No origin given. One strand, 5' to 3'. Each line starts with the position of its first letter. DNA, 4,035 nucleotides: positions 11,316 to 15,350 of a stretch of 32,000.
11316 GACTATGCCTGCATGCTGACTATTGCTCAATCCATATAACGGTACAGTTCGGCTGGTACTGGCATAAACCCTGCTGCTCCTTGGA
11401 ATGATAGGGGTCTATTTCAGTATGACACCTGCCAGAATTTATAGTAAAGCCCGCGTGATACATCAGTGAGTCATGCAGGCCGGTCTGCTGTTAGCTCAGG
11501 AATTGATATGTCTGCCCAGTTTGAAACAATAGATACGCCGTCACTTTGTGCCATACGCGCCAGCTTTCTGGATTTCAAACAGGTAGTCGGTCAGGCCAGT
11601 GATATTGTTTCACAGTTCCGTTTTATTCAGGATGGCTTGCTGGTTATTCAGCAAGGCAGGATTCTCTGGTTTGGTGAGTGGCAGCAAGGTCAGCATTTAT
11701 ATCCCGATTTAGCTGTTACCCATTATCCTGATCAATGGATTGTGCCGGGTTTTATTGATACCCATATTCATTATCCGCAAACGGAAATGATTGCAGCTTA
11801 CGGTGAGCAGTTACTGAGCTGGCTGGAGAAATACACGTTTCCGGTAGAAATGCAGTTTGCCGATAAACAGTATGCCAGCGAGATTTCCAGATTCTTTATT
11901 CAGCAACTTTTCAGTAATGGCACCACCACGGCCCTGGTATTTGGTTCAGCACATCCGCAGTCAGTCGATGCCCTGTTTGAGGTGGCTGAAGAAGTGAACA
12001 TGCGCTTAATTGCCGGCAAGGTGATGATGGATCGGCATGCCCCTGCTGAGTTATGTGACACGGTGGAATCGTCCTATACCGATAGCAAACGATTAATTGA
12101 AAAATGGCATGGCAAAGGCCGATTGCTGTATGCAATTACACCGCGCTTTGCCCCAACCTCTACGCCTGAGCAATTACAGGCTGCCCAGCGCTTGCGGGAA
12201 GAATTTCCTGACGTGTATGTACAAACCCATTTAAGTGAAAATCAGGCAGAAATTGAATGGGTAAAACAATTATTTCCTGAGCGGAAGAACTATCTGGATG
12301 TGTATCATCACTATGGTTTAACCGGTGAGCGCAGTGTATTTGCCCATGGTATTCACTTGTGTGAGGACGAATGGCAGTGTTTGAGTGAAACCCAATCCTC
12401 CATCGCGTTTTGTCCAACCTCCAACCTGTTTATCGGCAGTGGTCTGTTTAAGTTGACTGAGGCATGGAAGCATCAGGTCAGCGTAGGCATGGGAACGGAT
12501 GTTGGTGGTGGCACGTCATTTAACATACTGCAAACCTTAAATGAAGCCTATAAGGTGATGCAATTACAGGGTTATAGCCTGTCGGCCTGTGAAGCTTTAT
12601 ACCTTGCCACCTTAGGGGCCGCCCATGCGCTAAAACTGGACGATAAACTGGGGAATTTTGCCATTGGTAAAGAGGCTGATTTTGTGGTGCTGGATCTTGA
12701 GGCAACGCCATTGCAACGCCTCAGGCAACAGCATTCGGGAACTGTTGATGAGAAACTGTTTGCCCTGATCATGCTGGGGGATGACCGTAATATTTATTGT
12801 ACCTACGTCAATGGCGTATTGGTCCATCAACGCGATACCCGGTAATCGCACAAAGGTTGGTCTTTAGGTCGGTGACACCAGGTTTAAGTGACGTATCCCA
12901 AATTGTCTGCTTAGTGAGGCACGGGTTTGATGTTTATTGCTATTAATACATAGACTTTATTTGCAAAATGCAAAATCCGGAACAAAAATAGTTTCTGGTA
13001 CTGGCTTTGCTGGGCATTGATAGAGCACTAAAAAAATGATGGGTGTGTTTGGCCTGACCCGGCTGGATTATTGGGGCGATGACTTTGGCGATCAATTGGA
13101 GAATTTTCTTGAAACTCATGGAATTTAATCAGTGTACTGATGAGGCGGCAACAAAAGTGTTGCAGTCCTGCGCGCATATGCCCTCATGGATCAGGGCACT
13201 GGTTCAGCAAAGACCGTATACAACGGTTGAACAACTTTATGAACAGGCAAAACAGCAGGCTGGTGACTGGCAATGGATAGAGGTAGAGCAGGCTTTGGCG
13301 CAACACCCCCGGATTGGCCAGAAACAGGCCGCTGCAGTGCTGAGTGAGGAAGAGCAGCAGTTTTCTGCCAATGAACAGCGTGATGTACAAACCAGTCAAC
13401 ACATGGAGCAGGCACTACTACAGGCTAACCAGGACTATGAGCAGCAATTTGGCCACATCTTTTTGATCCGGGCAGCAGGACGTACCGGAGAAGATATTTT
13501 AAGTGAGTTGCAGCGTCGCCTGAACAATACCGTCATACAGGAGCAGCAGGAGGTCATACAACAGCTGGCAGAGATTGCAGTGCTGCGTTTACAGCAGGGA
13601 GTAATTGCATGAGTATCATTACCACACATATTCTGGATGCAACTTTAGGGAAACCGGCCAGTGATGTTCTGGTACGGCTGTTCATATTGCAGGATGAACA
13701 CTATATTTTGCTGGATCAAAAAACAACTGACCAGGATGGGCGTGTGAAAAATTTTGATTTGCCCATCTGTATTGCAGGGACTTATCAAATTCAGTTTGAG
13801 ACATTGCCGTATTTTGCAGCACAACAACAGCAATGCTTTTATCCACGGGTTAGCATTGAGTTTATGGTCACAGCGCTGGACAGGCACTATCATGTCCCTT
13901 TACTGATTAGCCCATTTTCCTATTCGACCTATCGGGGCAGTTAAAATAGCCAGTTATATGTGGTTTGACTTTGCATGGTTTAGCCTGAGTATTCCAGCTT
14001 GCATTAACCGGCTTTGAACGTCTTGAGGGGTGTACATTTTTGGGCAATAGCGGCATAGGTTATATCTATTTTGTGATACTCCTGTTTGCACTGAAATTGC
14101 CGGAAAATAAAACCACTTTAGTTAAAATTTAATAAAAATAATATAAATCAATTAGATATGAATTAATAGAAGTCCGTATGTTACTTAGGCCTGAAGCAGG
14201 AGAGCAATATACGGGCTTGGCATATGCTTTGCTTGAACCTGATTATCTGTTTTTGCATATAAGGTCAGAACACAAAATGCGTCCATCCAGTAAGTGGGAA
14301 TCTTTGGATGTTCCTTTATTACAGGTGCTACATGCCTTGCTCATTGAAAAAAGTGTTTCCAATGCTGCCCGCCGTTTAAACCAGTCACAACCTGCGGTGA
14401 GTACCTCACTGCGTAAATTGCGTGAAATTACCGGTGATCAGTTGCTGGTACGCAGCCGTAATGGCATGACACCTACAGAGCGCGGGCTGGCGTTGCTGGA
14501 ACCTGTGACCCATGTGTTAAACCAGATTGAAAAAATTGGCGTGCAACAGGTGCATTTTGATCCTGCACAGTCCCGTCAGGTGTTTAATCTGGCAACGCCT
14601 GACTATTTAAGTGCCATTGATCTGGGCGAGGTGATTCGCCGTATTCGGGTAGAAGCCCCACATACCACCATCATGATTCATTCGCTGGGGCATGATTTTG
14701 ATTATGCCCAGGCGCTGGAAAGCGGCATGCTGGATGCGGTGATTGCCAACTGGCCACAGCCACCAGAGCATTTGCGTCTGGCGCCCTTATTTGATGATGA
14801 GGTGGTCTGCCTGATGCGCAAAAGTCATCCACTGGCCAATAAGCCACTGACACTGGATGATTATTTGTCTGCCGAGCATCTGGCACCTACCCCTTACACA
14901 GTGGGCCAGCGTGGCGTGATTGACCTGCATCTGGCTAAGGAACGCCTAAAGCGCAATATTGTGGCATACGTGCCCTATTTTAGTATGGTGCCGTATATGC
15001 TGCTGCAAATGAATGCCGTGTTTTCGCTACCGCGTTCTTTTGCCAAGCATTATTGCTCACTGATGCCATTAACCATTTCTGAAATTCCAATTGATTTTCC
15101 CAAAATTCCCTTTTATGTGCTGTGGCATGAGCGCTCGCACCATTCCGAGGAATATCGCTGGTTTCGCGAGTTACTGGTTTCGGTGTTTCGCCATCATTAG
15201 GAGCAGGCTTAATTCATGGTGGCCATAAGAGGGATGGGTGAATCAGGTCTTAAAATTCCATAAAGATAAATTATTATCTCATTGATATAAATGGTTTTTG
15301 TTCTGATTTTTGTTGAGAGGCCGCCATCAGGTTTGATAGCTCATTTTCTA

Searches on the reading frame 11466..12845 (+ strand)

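Call 10: search_protein_families(library=pfam, proteins=[window:11466-12845:+])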
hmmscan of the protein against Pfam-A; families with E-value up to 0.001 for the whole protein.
window:11466-12845:+ (459 aa): 2 families
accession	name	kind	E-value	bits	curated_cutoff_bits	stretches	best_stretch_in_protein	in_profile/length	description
PF01979.26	Amidohydro_1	-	5.1e-69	233.6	25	1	91-453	1-345/345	Amidohydrolase family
PF07969.17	Amidohydro_3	-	2.7e-13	50.6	29.7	1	308-453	326-471/472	Amidohydrolase family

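Call 33: search_protein_families(library=ncbifam, proteins=[window:11466-12845:+], max_evalue=0.00001)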
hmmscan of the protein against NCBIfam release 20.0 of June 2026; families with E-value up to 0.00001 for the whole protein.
window:11466-12845:+ (459 aa): 27 families (the best 25 are shown)
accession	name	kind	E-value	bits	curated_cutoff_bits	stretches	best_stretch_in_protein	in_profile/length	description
NF006679.0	PRK09228.1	subfamily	4.2e-207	688.1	351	1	28-456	4-432/433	guanine deaminase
TIGR02967.1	guan_deamin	equivalog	4.3e-184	612.1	375.4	1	52-450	2-401/401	guanine deaminase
NF005557.0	PRK07228.1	equivalog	8.9e-71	238.9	522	1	49-453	14-412/445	5'-deoxyadenosine deaminase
NF006549.0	PRK09045.1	equivalog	9.6e-46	156.3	540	1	54-418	27-387/444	TRZ/ATZ family hydrolase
NF006055.0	PRK08203.1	equivalog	6.4e-44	150.2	532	1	51-453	21-425/455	8-oxoguanine deaminase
NF005211.0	PRK06687.1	equivalog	3.7e-31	108.3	703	1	49-410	14-372/419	TRZ/ATZ family protein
NF006252.0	PRK08393.1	equivalog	7.9e-31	107.5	617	1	89-422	49-375/424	N-ethylammeline chlorohydrolase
NF004701.0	PRK06038.1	equivalog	1.6e-30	106.2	609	1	54-427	21-383/432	N-ethylammeline chlorohydrolase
NF004801.0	PRK06151.1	subfamily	4.6e-28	98.3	416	1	50-453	18-437/491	chlorohydrolase family protein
NF009059.0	PRK12393.1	equivalog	5.3e-25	88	543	1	88-418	56-403/460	amidohydrolase family protein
NF012037.0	PRK15493.1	equivalog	3.3e-24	85.5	779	1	50-415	16-377/435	bifunctional S-methyl-5'-thioadenosine deaminase/S-adenosylhomocysteine deaminase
NF006269.1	PRK08418.1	equivalog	4e-24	85.1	320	1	50-414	15-379/408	aminofutalosine deaminase family hydrolase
NF006056.0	PRK08204.1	subfamily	1.3e-19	70.4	391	1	273-455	230-417/449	hypothetical protein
NF004995.0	PRK06380.1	subfamily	2.7e-19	69.4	567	1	90-417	50-368/418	metal-dependent hydrolase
NF005540.0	PRK07203.1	equivalog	2.8e-19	69.1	444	1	50-418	15-387/444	putative aminohydrolase SsnA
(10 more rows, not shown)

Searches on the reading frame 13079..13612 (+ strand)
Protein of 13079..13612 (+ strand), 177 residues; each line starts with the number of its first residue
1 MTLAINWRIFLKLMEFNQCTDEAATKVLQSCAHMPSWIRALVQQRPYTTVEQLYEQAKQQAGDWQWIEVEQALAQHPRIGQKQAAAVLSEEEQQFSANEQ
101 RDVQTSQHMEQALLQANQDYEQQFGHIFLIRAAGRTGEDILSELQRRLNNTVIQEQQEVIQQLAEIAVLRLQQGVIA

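Call 10: search_protein_families(library=pfam, proteins=[window:13079-13612:+])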
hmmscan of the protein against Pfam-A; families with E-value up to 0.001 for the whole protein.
window:13079-13612:+ (177 aa): 1 family
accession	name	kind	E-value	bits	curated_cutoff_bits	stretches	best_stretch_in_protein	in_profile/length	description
PF09349.15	OHCU_decarbox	-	5.6e-38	131.3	24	1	17-172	1-155/155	OHCU decarboxylase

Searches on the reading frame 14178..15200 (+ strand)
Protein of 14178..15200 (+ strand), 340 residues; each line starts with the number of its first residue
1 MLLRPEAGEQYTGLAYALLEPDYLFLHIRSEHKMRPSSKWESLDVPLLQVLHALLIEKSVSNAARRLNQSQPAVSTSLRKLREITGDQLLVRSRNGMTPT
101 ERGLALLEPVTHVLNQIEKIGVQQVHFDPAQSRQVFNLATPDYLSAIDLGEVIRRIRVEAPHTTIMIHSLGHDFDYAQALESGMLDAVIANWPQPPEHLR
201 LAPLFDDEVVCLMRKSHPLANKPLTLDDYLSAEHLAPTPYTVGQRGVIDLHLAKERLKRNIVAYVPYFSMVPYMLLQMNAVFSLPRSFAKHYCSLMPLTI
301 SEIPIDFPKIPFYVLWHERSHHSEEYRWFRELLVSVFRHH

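Call 33: search_protein_families(library=ncbifam, proteins=[window:14178-15200:+], max_evalue=0.00001)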
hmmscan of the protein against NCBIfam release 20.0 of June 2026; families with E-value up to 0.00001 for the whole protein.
window:14178-15200:+ (340 aa): 38 families (the best 25 are shown)
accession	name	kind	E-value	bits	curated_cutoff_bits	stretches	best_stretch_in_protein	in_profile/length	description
NF050187.1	TransRegBsrAPseudo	equivalog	1e-49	169.3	480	1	40-334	5-296/298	LysR family transcriptional regulator BsrA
NF045905.1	TransRegLelALeg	equivalog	1.5e-36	126.3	500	1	42-335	6-299/305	LysR family transcriptional regulator LelA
NF007063.1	PRK09508.1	equivalog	6.5e-34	117.6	262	1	36-337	8-305/307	transcriptional regulator LeuO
NF007581.0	PRK10216.1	equivalog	2e-23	83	314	1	42-338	7-316/319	HTH-type transcriptional regulator YidZ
TIGR02424.1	TF_pcaQ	equivalog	5.9e-21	74.6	303.8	1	48-228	8-189/300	pca operon transcription factor PcaQ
NF047710.1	TransRegCitRGProt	equivalog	8.7e-18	64.6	400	1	43-326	10-289/295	DNA-binding transcriptional repressor CitR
NF008554.1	PRK11482.1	equivalog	8.8e-17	61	277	1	42-234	28-214/317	YbeF family transcriptional regulator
NF008239.0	PRK11013.1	equivalog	3e-15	56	288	1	48-263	9-222/309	LysR family transcriptional regulator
NF007385.0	PRK09906.1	equivalog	5.5e-15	55.3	356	1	59-266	17-223/296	DNA-binding transcriptional regulator HcaR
NF011950.0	PRK15421.1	equivalog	5e-14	52.7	382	1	44-239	3-193/317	HTH-type transcriptional regulator MetR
NF008416.0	PRK11242.1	equivalog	5.6e-14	52.1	277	1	57-334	15-288/300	transcriptional regulator CynR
TIGR03339.1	phn_lysR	subfamily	1.2e-12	47.7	341.1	1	48-238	2-182/279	aminoethylphosphonate catabolism associated LysR family transcriptional regulator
TIGR03418.1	chol_sulf_TF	equivalog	1.6e-12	47.1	324.8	1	45-167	3-122/291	choline sulfate utilization transcriptional regulator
NF007307.0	PRK09791.1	equivalog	1.9e-12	46.9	336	1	57-314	19-274/302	LysR family transcriptional regulator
NF053705.1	TransRegGltCGpos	equivalog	3.3e-12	46.2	350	1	59-228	17-186/300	glutamate biosynthesis transcriptional regulator GltC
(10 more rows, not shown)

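Call 43: search_protein_families(library=pfam, proteins=[window:14178-15200:+], max_evalue=0.00001)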
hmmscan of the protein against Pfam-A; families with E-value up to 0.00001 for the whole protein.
window:14178-15200:+ (340 aa): 2 families
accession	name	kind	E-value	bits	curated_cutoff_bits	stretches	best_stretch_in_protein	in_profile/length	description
PF03466.25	LysR_substrate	-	1.4e-24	87.1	28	1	131-337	3-208/209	LysR substrate binding domain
PF00126.33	HTH_1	-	9.2e-16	58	26.6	1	48-103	4-59/60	Bacterial regulatory helix-turn-helix protein, lysR family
